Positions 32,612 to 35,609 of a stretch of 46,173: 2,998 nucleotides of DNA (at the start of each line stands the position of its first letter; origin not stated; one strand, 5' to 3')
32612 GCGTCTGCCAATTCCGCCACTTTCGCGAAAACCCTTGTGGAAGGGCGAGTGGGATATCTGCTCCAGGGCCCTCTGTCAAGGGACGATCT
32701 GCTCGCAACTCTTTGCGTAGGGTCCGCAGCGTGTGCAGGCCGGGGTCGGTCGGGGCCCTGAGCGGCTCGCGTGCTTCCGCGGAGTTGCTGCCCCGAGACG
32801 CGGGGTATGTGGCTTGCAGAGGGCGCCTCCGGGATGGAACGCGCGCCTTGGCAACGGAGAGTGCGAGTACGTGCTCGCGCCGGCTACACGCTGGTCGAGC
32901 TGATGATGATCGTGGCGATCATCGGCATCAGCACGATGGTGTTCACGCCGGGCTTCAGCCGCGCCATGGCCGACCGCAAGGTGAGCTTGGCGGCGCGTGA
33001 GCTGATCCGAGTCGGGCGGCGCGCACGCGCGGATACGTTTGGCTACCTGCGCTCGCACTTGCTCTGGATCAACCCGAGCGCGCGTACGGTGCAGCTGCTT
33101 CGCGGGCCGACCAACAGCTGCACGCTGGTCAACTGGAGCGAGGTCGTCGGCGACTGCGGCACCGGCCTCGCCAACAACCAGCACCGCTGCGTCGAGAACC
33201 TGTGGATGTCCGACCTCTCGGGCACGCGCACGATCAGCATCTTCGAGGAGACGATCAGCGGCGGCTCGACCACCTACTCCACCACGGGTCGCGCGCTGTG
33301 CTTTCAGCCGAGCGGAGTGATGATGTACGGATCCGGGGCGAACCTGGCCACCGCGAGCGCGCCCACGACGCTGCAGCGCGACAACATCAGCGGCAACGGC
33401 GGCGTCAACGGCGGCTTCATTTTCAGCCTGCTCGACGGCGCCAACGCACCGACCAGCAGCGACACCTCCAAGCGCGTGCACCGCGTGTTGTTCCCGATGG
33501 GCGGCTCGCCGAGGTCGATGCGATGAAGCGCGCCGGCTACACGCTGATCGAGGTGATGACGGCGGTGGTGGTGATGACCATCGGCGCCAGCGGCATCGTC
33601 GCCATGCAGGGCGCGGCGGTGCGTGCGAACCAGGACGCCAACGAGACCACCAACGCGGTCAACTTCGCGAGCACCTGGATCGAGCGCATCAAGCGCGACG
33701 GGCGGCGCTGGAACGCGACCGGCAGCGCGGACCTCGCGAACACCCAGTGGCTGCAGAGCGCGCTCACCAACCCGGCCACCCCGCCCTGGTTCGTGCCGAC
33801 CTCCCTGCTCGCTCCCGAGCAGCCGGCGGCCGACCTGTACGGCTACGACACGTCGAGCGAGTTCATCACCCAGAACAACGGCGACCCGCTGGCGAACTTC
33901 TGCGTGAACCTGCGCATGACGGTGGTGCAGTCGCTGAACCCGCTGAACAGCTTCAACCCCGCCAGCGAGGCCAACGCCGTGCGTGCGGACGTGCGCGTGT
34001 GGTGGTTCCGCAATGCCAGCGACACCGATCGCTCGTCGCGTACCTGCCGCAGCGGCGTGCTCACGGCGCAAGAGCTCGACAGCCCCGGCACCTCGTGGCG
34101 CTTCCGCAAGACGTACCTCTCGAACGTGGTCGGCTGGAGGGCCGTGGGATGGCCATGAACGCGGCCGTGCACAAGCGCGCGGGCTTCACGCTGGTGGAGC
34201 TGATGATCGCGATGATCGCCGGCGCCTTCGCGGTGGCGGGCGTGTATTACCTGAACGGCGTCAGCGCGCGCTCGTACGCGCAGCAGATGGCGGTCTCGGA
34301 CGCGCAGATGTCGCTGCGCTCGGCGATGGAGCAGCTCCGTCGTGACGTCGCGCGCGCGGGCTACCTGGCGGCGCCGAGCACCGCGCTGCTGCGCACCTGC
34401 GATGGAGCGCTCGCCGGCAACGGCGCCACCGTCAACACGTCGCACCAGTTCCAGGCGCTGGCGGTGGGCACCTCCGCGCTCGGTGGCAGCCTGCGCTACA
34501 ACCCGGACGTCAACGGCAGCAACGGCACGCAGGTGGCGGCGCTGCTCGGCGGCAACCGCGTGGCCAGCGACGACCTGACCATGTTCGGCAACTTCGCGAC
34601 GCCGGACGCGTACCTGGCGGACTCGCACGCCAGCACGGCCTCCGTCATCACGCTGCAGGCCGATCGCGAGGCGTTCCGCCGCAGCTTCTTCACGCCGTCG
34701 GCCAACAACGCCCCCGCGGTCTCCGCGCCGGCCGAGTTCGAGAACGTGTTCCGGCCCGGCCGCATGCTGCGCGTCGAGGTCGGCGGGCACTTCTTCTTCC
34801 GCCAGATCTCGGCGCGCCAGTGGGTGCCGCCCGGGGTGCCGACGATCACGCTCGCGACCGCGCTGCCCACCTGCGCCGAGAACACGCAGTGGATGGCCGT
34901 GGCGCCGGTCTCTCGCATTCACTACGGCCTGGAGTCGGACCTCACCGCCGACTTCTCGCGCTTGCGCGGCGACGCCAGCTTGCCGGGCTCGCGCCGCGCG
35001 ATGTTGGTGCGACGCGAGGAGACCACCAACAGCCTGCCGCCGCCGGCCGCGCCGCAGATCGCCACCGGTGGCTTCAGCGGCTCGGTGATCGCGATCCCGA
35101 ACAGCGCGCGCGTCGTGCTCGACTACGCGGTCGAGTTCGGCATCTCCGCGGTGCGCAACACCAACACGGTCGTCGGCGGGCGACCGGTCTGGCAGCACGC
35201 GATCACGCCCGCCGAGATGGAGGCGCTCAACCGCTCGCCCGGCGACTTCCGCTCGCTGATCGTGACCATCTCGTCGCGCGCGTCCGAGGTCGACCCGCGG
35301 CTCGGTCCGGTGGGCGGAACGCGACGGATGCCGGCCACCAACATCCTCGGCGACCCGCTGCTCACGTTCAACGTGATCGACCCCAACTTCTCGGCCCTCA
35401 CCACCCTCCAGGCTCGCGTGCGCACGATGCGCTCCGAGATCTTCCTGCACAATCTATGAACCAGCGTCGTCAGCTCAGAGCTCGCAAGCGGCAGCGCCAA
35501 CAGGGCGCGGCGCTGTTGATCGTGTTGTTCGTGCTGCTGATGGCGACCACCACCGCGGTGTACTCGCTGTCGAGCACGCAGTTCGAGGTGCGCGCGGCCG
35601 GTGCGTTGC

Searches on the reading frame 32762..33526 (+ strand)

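Call 16: search_protein_families(library=pfam, proteins=[window:32762-33526:+], max_evalue=0.0001)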
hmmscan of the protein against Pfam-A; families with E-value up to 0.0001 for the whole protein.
window:32762-33526:+ (254 aa): 0 families

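Call 19: search_protein_families(library=ncbifam, proteins=[window:32762-33526:+], max_evalue=0.001)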
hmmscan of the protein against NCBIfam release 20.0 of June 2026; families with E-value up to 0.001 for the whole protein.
window:32762-33526:+ (254 aa): 2 families
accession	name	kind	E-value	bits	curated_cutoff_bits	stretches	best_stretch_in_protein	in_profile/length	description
NF041775.1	typeIV_PilA_Myxo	equivalog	4.7e-05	23.5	400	1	37-79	9-50/214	type IV pilin protein PilA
TIGR01708.2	typeII_sec_gspH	equivalog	0.00017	21.6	80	1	40-84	2-46/169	type II secretion system minor pseudopilin GspH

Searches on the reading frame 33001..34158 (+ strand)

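Call 17: search_protein_families(library=pfam, proteins=[window:33001-34158:+], max_evalue=0.0001)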
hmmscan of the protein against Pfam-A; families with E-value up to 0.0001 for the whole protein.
window:33001-34158:+ (385 aa): 1 family
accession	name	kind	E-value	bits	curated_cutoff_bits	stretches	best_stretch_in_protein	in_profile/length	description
PF07963.17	N_methyl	-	1.8e-05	24.6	21.2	1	175-199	2-26/27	Prokaryotic N-terminal methylation motif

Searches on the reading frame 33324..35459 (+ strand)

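Call 16: search_protein_families(library=pfam, proteins=[window:33324-35459:+], max_evalue=0.0001)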
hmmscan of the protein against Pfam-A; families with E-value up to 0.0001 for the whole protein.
window:33324-35459:+ (711 aa): 1 family
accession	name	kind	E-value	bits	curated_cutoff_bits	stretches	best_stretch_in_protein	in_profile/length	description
PF07963.17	N_methyl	-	1.9e-06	27.6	21.2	1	283-308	2-27/27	Prokaryotic N-terminal methylation motif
